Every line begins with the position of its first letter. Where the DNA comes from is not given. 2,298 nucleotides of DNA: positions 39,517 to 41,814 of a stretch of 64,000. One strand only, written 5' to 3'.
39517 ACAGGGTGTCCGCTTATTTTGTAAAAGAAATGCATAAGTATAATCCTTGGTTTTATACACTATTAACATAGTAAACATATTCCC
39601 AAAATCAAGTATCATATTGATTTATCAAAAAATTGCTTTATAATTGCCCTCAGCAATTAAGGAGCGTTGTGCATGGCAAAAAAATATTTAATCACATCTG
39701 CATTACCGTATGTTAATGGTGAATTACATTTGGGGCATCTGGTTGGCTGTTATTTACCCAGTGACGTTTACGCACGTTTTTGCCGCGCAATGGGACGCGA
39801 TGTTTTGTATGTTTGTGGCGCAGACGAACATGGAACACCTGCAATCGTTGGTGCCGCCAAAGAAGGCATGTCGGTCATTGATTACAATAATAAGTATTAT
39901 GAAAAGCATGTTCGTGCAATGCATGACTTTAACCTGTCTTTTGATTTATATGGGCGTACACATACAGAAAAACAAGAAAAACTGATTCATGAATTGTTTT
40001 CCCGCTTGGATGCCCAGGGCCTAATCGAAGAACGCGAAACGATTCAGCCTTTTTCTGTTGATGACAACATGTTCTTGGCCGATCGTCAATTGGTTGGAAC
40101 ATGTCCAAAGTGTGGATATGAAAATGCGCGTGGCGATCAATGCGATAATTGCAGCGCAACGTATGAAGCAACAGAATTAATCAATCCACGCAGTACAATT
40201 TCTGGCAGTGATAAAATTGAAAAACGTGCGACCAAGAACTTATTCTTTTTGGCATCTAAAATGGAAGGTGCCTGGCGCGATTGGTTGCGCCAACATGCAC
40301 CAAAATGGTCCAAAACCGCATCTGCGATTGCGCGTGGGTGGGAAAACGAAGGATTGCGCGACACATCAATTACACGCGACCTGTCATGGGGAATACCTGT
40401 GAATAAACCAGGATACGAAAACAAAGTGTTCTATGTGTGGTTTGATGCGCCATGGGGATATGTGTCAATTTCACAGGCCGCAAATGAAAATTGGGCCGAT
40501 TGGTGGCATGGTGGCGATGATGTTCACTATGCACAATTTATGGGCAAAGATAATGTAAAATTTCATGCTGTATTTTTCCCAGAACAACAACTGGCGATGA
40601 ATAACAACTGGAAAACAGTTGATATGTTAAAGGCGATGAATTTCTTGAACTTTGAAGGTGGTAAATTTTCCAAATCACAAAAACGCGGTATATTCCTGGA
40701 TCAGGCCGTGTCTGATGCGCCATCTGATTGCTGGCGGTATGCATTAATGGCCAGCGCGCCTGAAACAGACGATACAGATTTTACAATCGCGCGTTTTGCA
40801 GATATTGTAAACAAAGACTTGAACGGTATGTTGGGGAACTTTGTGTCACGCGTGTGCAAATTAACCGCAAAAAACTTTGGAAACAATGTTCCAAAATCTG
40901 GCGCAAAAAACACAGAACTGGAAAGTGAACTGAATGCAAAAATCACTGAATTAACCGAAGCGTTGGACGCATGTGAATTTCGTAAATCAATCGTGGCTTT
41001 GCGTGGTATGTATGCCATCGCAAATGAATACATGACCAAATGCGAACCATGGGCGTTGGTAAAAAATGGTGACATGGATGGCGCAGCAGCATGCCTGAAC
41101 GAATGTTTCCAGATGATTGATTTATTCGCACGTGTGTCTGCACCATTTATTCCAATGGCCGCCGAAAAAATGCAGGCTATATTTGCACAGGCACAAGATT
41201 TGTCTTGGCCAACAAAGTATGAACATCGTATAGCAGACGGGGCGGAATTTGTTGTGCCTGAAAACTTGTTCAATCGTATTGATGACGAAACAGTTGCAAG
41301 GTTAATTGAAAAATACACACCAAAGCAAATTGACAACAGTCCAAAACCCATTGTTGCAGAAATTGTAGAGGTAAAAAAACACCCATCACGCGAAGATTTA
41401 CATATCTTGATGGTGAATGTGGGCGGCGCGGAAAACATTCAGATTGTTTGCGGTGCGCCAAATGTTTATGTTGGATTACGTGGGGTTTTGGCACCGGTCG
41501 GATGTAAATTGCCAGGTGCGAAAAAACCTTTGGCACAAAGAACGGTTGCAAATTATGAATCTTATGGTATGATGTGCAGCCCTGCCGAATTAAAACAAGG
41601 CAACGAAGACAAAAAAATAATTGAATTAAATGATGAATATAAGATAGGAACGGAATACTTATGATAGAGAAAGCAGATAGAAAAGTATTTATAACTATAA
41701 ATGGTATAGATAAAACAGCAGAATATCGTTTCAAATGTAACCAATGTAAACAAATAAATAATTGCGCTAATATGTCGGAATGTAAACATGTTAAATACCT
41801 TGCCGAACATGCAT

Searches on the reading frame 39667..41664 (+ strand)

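Call 85: search_protein_families(library=pfam, proteins=[window:39667-41664:+], max_evalue=1e-8)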
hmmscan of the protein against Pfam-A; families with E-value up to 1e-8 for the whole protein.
window:39667-41664:+ (665 aa): 4 families
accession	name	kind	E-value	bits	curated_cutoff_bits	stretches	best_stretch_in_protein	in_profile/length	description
PF09334.17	tRNA-synt_1g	-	5.7e-135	450.5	20.1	1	7-396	1-390/391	tRNA synthetases class I (M)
PF19303.5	Anticodon_3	-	2e-32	112.6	23.5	1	410-551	6-148/152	Anticodon binding domain of methionyl tRNA ligase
PF01588.26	tRNA_bind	-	2.7e-15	56.7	27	1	563-662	3-95/96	Putative tRNA binding domain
PF00133.28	tRNA-synt_1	-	1.2e-11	44.5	22.7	1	4-245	22-243/414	tRNA synthetases class I (I, L, M and V)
